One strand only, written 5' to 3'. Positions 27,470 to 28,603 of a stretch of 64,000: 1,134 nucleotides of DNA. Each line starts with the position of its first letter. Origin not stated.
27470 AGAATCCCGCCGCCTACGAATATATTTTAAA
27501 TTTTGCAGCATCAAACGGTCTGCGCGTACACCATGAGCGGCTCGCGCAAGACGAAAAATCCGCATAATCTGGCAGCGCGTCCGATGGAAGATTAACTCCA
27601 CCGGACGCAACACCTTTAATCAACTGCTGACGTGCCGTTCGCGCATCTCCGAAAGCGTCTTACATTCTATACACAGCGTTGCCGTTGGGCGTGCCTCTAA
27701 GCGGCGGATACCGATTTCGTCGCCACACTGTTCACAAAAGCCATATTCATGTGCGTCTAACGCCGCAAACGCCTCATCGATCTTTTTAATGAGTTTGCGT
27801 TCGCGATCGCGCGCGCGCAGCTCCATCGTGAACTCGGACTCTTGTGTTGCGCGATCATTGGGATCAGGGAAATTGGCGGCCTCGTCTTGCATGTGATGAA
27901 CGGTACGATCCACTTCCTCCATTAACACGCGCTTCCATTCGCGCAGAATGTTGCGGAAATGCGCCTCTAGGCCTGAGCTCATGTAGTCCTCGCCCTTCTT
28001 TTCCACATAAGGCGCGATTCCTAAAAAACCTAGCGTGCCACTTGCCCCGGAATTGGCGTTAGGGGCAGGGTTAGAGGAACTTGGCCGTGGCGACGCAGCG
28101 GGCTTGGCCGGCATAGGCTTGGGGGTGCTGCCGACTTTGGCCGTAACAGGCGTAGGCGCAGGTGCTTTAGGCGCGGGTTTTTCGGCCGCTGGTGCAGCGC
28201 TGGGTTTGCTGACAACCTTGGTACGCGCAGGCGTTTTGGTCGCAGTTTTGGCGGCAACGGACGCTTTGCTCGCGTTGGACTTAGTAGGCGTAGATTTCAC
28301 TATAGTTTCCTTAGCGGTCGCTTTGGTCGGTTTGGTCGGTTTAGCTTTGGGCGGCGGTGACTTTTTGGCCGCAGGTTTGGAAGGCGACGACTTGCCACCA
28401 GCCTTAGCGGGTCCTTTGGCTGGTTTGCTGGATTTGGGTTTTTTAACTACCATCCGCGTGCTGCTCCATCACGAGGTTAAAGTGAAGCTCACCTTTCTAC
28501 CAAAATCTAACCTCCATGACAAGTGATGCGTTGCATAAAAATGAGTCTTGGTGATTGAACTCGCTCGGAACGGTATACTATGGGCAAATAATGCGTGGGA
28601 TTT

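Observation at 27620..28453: DksA with a 140-aa histone-H1-like lysine/alanine/proline-rich N-terminal tail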

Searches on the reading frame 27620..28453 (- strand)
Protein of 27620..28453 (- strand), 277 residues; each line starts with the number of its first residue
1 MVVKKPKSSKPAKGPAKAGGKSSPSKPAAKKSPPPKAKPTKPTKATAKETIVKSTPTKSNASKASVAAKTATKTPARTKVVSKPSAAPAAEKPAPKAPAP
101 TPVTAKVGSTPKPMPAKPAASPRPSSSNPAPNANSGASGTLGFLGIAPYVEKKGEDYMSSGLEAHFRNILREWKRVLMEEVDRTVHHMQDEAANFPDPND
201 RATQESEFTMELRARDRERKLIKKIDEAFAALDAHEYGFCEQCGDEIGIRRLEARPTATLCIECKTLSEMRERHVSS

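Call 3: search_protein_families(library=pfam, proteins=[window:27620-28453:-], max_evalue=0.1)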
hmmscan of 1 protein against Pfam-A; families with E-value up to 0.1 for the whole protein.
window:27620-28453:- (277 aa): 3 families
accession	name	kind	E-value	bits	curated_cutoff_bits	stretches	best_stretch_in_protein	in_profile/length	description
PF21157.2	DksA_N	-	8.3e-32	109.7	27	1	164-230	3-69/71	DnaK suppressor protein DksA, N-terminal domain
PF01258.23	zf-dskA_traR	-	2.4e-12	47.1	24.9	1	236-267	2-33/36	Prokaryotic dksA/traR C4-type zinc finger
PF12773.13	DZR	-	0.091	13.4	27.3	0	237-271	12-37/45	Double zinc ribbon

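Call 4: search_protein_families(library=ncbifam, proteins=[window:27620-28453:-], max_evalue=0.1)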
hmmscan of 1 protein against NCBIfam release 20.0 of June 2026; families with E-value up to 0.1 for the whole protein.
window:27620-28453:- (277 aa): 9 families
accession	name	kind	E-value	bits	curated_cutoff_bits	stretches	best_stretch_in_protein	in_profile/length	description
NF008045.0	PRK10778.1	equivalog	6.6e-59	198.4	289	1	140-275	14-149/151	RNA polymerase-binding protein DksA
TIGR02420.1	dksA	equivalog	1.5e-48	163.7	115.5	1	158-266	1-109/110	RNA polymerase-binding protein DksA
NF033459.1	DksA_like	equivalog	2.1e-18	66.7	105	1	165-270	5-111/113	RNA polymerase-binding protein DksA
TIGR02890.1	bacill_yteA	subfamily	8.8e-16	58.4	134.4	1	165-269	5-118/159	regulatory protein, yteA family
TIGR02419.1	C4_traR_proteo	subfamily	1.3e-09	38.5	59.7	1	210-269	7-64/64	phage/conjugal plasmid C-4 type zinc finger protein, TraR family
NF010268.0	PRK13715.1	equivalog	0.00017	21.5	108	1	239-275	36-72/73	conjugal transfer protein TraR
NF008243.0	PRK11019.1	equivalog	0.00042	20.7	96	1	235-275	34-74/88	DksA/TraR family C4-type zinc finger protein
TIGR00499.1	lysS_bact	equivalog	0.017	13.7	427.6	1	192-252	415-473/496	lysine--tRNA ligase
NF001756.1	PRK00484.1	subfamily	0.055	12.1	468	1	189-252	405-466/488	lysine--tRNA ligase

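Call 5: search_solved_structures(query=window:27620-28453:-, show_alignments=2)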
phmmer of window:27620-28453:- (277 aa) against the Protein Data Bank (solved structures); distinct sequences matched with E-value up to 0.001: 5.
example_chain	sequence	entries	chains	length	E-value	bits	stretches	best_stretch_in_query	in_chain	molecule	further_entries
1tjl_A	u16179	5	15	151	3e-55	191.1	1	132-275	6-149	DnaK suppressor protein | RNA polymerase-binding transcription factor DksA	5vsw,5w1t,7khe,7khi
4ijj_A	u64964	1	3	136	9e-21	78.1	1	156-275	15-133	Putative C4-type zinc finger protein, DksA/TraR family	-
3h3p_S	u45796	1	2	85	1.9e-12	50.9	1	162-231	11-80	4E10_S0_1TJLC_004_N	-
6ptg_A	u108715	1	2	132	3e-08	37.1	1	164-265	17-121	DnaK Suppressor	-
2kq9_A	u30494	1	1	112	2.3e-06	30.9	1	166-265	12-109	DnaK suppressor protein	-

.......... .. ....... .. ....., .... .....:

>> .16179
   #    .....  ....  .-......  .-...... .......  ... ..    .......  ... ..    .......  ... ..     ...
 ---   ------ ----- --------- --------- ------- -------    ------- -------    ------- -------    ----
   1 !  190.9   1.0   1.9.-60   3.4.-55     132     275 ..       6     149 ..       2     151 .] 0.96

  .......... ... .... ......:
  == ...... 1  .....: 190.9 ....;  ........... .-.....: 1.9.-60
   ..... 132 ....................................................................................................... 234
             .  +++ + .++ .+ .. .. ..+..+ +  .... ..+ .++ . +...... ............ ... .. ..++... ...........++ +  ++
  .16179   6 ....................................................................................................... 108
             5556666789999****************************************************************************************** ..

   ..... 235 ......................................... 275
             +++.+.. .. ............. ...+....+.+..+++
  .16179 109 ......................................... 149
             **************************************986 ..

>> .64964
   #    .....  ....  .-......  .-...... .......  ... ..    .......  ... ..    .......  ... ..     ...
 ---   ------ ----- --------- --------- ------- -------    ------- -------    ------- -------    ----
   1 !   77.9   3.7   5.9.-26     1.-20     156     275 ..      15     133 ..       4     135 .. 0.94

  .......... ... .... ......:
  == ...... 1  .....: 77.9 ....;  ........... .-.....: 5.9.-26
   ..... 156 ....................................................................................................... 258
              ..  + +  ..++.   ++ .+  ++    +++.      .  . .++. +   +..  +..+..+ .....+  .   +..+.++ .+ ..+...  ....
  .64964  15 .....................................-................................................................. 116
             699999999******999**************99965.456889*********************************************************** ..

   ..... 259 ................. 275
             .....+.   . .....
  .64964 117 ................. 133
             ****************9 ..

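Call 6: find_homologous_proteins(query=window:27620-28453:-)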
Query window:27620-28453:- (277 aa): 8000 proteins with E <= 0.001 among 8000 candidates; the best 120 are listed.
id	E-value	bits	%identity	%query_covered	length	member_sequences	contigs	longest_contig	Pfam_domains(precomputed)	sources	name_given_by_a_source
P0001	2.5e-82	295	59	100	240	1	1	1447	PF21157.3,PF01258.24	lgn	-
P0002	3.2e-73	265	70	60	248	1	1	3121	PF21157.3,PF01258.24,PF07382.17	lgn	-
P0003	5.0e-73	264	70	60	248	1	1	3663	PF21157.3,PF01258.24,PF07382.17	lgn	-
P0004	6.3e-73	264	75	51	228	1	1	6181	PF21157.3,PF01258.24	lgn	-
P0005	2.9e-72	262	82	47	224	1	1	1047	PF21157.3,PF01258.24,PF07382.17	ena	-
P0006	8.2e-72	260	65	69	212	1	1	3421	PF21157.3,PF01258.24,PF07382.17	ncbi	-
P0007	8.5e-72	260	78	48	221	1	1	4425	PF21157.3,PF01258.24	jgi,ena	-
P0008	3.3e-71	258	65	65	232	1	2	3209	PF21157.3,PF01258.24,PF07382.17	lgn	-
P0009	3.4e-71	258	78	48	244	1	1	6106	PF21157.3,PF01258.24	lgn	-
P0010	4.2e-71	258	67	60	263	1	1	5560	PF21157.3,PF01258.24,PF07382.17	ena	-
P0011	5.2e-71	258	66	65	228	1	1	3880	PF21157.3,PF01258.24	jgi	-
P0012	5.9e-71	257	64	70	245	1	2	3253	PF21157.3,PF01258.24,PF07382.17,PF02095.22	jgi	jgi:DnaK suppressor protein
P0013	6.9e-71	257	71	58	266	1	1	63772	PF21157.3,PF01258.24,PF07382.17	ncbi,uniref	ncbi:RNA polymerase-binding transcription factor DksA [hydrothermal vent metagenome]|uniref:RNA poly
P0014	7.9e-71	257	70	57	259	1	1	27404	PF21157.3,PF01258.24,PF07382.17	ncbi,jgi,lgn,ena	-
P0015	8.3e-71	257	69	60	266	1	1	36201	PF21157.3,PF01258.24,PF07382.17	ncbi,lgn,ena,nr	ncbi:MAG TPA: RNA polymerase-binding protein DksA [Gammaproteobacteria bacterium]|nr:RNA polymerase-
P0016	1.0e-70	257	62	74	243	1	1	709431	PF21157.3,PF01258.24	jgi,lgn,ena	-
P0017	1.0e-70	257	61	81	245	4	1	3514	PF21157.3,PF01258.24,PF07382.17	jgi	jgi:DnaK suppressor protein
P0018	1.3e-70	256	69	60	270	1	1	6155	PF21157.3,PF01258.24,PF07382.17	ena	-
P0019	1.3e-70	256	73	53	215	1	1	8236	PF21157.3,PF01258.24,PF07382.17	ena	-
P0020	1.4e-70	256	71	58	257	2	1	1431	PF21157.3,PF01258.24,PF07382.17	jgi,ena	-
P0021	1.5e-70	256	75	50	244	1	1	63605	PF21157.3,PF01258.24,PF07382.17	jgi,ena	-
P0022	1.8e-70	256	78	47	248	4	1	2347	PF21157.3,PF01258.24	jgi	jgi:DnaK suppressor protein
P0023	2.0e-70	256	68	59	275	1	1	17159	PF21157.3,PF01258.24,PF07382.17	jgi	-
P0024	2.0e-70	256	71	58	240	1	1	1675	PF21157.3,PF01258.24,PF07382.17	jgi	jgi:DnaK suppressor protein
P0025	3.2e-70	255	78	47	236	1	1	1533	PF21157.3,PF01258.24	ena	-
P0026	3.5e-70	255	80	47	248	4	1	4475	PF21157.3,PF01258.24,PF07382.17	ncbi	-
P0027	4.8e-70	254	72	50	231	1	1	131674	PF21157.3,PF01258.24,PF07382.17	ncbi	ncbi:MAG: RNA polymerase-binding protein DksA [Pseudomonadota bacterium]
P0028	5.0e-70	254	60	74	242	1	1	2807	PF21157.3,PF01258.24,PF07382.17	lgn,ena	-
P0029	6.2e-70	254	73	50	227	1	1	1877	PF21157.3,PF01258.24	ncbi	ncbi:MAG TPA: RNA polymerase-binding protein DksA [Gammaproteobacteria bacterium]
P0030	6.3e-70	254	-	-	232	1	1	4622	PF21157.3,PF01258.24,PF07382.17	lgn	-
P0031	7.3e-70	254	66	65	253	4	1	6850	PF21157.3,PF01258.24,PF07382.17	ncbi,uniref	ncbi:RNA polymerase-binding transcription factor DksA [hydrothermal vent metagenome]|uniref:RNA poly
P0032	7.3e-70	254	76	48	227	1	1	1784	PF21157.3,PF01258.24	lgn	-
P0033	7.8e-70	254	79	47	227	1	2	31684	PF21157.3,PF01258.24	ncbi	-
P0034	9.2e-70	253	74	55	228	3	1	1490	PF21157.3,PF01258.24,PF07382.17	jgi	-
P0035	9.9e-70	253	70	51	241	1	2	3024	PF21157.3,PF01258.24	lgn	-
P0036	1.4e-69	253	66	65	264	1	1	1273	PF21157.3,PF01258.24,PF07382.17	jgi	-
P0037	1.7e-69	253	76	49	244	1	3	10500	PF21157.3,PF01258.24,PF07382.17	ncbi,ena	-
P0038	1.9e-69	252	72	55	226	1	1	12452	PF21157.3,PF01258.24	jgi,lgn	-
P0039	2.2e-69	252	74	51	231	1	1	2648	PF21157.3,PF01258.24,PF07382.17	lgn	-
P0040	2.4e-69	252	77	47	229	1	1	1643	PF21157.3,PF01258.24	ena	-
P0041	2.5e-69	252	72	50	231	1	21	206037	PF21157.3,PF01258.24,PF07382.17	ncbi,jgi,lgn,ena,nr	ncbi:MAG: RNA polymerase-binding protein DksA [Gammaproteobacteria bacterium]|nr:RNA polymerase-bind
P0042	2.5e-69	252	80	51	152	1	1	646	PF21157.3,PF01258.24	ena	-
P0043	2.7e-69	252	74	51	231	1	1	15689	PF21157.3,PF01258.24,PF07382.17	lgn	-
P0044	2.8e-69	252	77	47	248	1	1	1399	PF21157.3,PF01258.24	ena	-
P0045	3.2e-69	252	78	47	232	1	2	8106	PF21157.3,PF01258.24,PF07382.17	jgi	-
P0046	3.5e-69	252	76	47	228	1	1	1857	PF21157.3,PF01258.24,PF07382.17,PF02095.22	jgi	jgi:DnaK suppressor protein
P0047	3.7e-69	252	62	71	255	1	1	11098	PF21157.3,PF01258.24,PF07382.17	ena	-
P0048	3.9e-69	251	62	72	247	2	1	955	PF21157.3,PF01258.24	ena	-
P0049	4.4e-69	251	62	71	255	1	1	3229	PF21157.3,PF01258.24,PF07382.17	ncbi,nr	ncbi:MAG TPA: RNA polymerase-binding protein DksA [Bacteroidetes bacterium]|nr:RNA polymerase-bindin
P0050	5.2e-69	251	66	60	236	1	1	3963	PF21157.3,PF01258.24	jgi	jgi:DnaK suppressor protein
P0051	5.7e-69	251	60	70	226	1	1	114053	PF21157.3,PF01258.24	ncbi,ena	-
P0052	5.7e-69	251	66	60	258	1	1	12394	PF21157.3,PF01258.24,PF07382.17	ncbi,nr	ncbi:MAG: hypothetical protein BMS9Abin06_0456 [Gammaproteobacteria bacterium]|nr:MAG: hypothetical 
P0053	5.7e-69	251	71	55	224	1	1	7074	PF21157.3,PF01258.24,PF07382.17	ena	-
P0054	5.7e-69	251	64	65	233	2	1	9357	PF21157.3,PF01258.24,PF07382.17,PF02095.22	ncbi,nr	ncbi:MAG: RNA polymerase-binding protein DksA [Xanthomonadaceae bacterium]|nr:RNA polymerase-binding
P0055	6.0e-69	251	79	47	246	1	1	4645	PF21157.3,PF01258.24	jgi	-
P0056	6.1e-69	251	63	67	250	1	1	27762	PF21157.3,PF01258.24,PF07382.17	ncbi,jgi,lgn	-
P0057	6.1e-69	251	71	57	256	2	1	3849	PF21157.3,PF01258.24,PF07382.17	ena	-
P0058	6.4e-69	251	67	58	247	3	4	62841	PF21157.3,PF01258.24,PF07382.17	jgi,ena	-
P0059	6.8e-69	251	67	59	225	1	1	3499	PF21157.3,PF01258.24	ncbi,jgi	-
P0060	7.1e-69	251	73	53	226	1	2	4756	PF21157.3,PF01258.24,PF07382.17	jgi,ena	-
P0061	7.1e-69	251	74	51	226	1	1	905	PF21157.3,PF01258.24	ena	-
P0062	7.2e-69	251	77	48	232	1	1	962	PF21157.3,PF01258.24,PF07382.17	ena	-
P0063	7.2e-69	251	77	48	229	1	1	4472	PF21157.3,PF01258.24,PF07382.17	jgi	-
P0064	7.7e-69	250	78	47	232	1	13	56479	PF21157.3,PF01258.24,PF07382.17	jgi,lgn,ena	jgi:DnaK suppressor protein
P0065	1.0e-68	250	71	57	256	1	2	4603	PF21157.3,PF01258.24,PF07382.17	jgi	jgi:DnaK suppressor protein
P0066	1.0e-68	250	63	62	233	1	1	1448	PF21157.3,PF01258.24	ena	-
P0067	1.0e-68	250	73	52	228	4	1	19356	PF21157.3,PF01258.24,PF07382.17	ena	-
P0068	1.1e-68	250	79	47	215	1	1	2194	PF21157.3,PF01258.24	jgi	jgi:DnaK suppressor protein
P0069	1.3e-68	250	58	81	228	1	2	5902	PF21157.3,PF01258.24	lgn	-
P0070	1.3e-68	250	78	47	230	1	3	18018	PF21157.3,PF01258.24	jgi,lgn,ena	jgi:DnaK suppressor protein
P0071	1.4e-68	250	58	83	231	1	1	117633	PF21157.3,PF01258.24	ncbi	-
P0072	1.4e-68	250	52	83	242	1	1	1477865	PF21157.3,PF01258.24,PF07382.17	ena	-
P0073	1.4e-68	250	62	65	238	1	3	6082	PF21157.3,PF01258.24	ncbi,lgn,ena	-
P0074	1.5e-68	249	69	59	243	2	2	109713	PF21157.3,PF01258.24,PF07382.17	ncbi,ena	-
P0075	1.7e-68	249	61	67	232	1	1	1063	PF21157.3,PF01258.24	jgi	jgi:DnaK suppressor protein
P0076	1.8e-68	249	65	61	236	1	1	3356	PF21157.3,PF01258.24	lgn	-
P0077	1.8e-68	249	77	48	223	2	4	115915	PF21157.3,PF01258.24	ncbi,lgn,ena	-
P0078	1.9e-68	249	66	60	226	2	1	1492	PF21157.3,PF01258.24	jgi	jgi:DnaK suppressor protein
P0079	1.9e-68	249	66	60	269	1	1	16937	PF21157.3,PF01258.24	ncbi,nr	ncbi:MAG: hypothetical protein BMS9Abin08_0651 [Gammaproteobacteria bacterium]|nr:MAG: hypothetical 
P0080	2.1e-68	249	66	60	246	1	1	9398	PF21157.3,PF01258.24,PF07382.17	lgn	-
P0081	2.2e-68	249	66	60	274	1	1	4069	PF21157.3,PF01258.24,PF07382.17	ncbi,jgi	-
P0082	2.2e-68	249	71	50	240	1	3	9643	PF21157.3,PF01258.24,PF07382.17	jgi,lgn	-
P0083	2.3e-68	249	78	47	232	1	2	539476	PF21157.3,PF01258.24,PF07382.17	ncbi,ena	-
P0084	2.3e-68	249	61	74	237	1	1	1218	PF21157.3,PF01258.24,PF07382.17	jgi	jgi:RNA polymerase-binding transcription factor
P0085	2.4e-68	249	68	58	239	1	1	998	PF21157.3,PF01258.24,PF07382.17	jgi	-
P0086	2.5e-68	249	68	59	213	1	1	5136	PF21157.3,PF01258.24,PF07382.17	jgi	-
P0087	2.5e-68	249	76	48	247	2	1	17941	PF21157.3,PF01258.24,PF07382.17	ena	-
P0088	2.5e-68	249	78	47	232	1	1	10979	PF21157.3,PF01258.24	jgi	-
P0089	2.7e-68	249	69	59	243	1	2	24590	PF21157.3,PF01258.24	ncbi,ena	-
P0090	2.7e-68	249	65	61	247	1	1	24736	PF21157.3,PF01258.24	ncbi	-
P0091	2.8e-68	249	64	59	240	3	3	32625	PF21157.3,PF01258.24,PF07382.17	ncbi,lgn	-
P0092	2.8e-68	249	63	62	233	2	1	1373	PF21157.3,PF01258.24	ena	-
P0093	3.2e-68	248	53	90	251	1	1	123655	PF21157.3,PF01258.24,PF07382.17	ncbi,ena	-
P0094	3.4e-68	248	78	47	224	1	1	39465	PF21157.3,PF01258.24,PF07382.17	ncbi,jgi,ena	-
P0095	3.5e-68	248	63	68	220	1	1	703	PF21157.3,PF01258.24,PF07382.17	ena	-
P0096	3.7e-68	248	77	47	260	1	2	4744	PF21157.3,PF01258.24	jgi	jgi:DnaK suppressor protein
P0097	3.9e-68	248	63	61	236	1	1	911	PF21157.3,PF01258.24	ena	-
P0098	3.9e-68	248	78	47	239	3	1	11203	PF21157.3,PF01258.24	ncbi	-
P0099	4.0e-68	248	74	50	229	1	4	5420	PF21157.3,PF01258.24,PF07382.17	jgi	jgi:DnaK suppressor protein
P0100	4.0e-68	248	61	73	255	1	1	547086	PF21157.3,PF01258.24,PF07382.17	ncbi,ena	-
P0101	4.0e-68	248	74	48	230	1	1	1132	PF21157.3,PF01258.24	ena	-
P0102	4.1e-68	248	74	50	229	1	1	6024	PF21157.3,PF01258.24,PF07382.17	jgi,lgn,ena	jgi:DnaK suppressor protein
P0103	4.2e-68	248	72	53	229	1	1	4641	PF21157.3,PF01258.24,PF07382.17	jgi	-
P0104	4.3e-68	248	72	53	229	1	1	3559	PF21157.3,PF01258.24,PF07382.17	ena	-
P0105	4.5e-68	248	75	49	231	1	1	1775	PF21157.3,PF01258.24,PF07382.17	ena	-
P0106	4.6e-68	248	66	53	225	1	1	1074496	PF21157.3,PF01258.24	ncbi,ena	-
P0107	4.7e-68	248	78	47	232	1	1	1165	PF21157.3,PF01258.24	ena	-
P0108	4.8e-68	248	71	51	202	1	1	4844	PF21157.3,PF01258.24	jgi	jgi:DnaK suppressor protein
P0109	4.8e-68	248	77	47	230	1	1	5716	PF21157.3,PF01258.24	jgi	jgi:DnaK suppressor protein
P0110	4.8e-68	248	76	49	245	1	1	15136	PF21157.3,PF01258.24,PF07382.17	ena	-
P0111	4.9e-68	248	78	47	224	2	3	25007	PF21157.3,PF01258.24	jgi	jgi:DnaK suppressor protein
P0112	5.3e-68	248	76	49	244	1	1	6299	PF21157.3,PF01258.24,PF07382.17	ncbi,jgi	-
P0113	5.5e-68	248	79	47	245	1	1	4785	PF21157.3,PF01258.24,PF07382.17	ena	-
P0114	5.7e-68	248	61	73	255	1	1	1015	PF21157.3,PF01258.24,PF07382.17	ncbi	-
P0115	5.7e-68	248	76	47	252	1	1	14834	PF21157.3,PF01258.24,PF07382.17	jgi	jgi:DnaK suppressor protein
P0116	5.8e-68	248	62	68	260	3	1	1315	PF21157.3,PF01258.24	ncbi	-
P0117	6.0e-68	248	74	52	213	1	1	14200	PF21157.3,PF01258.24,PF07382.17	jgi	-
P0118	6.0e-68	248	76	48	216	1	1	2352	PF21157.3,PF01258.24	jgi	jgi:DnaK suppressor protein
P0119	6.2e-68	247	70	57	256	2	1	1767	PF21157.3,PF01258.24,PF07382.17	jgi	-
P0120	6.3e-68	247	76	47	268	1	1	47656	PF21157.3,PF01258.24,PF07382.17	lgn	-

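Call 10: find_related_loci(query=window:27620-28453:-, collection=genome_contigs, flank=3000)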
Query window:27620-28453:- (277 aa) in genome_contigs; peptide patterns used: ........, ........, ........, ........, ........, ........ (x = any residue, [..] = any of these).
599 stretches matched a pattern (row limit reached: there are more); 525 encode a relative of the query (tblastn E <= 1e-3); the best 80 are kept; 80 distinct loci.
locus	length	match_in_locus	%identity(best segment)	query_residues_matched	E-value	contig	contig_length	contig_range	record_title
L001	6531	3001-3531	63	101-275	2e-74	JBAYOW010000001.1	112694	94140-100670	MAG: Thiohalomonadaceae bacterium isolate SO_2016_LW2_123 scaffold00179_LW138R_2016, whole genome shotgun sequence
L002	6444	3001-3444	72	130-277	3e-74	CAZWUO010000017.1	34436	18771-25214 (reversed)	MAG TPA_asm: uncultured Ectothiorhodospiraceae bacterium isolate SRP128015_co3_147 genome assembly, contig: NODE_1009_le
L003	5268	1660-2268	58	80-277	7e-73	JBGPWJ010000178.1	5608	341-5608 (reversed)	MAG: Gammaproteobacteria bacterium isolate OBJ1_062018_090_67 k141_108671_length_5608_cov_42.0000, whole genome shotgun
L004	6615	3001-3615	61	74-275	2e-72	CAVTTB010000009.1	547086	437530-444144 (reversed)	MAG: uncultured Gammaproteobacteria bacterium isolate MFD09730.bin.1.81 genome assembly, contig: contig_9974, whole geno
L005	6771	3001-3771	51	8-274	7e-72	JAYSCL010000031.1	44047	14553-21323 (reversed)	MAG: Enterobacterales bacterium isolate ZZ2_ZZA245_bin.24 NODE_743_length_44047_cov_15.342244, whole genome shotgun sequ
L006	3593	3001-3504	69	110-274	8e-71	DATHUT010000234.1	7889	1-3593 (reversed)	MAG TPA_asm: Gammaproteobacteria bacterium isolate SMAG_U16114 k141_578931, whole genome shotgun sequence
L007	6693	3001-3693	55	44-275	6e-71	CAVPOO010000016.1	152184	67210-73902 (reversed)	MAG: uncultured Gammaproteobacteria bacterium isolate MFD09779.bin.2.228 genome assembly, contig: contig_31872, whole ge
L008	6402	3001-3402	78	142-275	1e-70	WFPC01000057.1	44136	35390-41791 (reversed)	MAG: Gammaproteobacteria bacterium isolate S012_40 k151_44292, whole genome shotgun sequence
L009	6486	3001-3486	69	113-276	2e-70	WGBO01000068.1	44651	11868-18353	MAG: Gammaproteobacteria bacterium isolate S144_26 k151_78171, whole genome shotgun sequence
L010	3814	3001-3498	64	114-276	3e-70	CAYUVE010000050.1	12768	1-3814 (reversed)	MAG TPA_asm: uncultured Thiotrichales bacterium isolate SRP135972_co2_294 genome assembly, contig: NODE_5360_length_1276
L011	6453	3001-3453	71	123-275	7e-70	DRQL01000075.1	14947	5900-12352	MAG TPA_asm: Gammaproteobacteria bacterium isolate HyVt-581 HyVt-581_k145_128400, whole genome shotgun sequence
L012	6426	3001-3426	75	133-275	2e-69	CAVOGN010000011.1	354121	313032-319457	MAG: uncultured Gammaproteobacteria bacterium isolate MFD09779.bin.2.82 genome assembly, contig: contig_54232, whole gen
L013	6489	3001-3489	64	112-274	8e-70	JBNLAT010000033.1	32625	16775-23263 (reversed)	MAG: Thiohalomonadaceae bacterium isolate C2.bin.46.strict NODE_33_length_32625_cov_7.566855, whole genome shotgun seque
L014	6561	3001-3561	60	75-276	2e-69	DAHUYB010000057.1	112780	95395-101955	MAG TPA_asm: Gammaproteobacteria bacterium isolate clean268 k141_205457, whole genome shotgun sequence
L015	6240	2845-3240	77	144-275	3e-69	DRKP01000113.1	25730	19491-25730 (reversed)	MAG TPA_asm: Sedimenticola thiotaurini isolate HyVt-443 HyVt-443_k145_49116, whole genome shotgun sequence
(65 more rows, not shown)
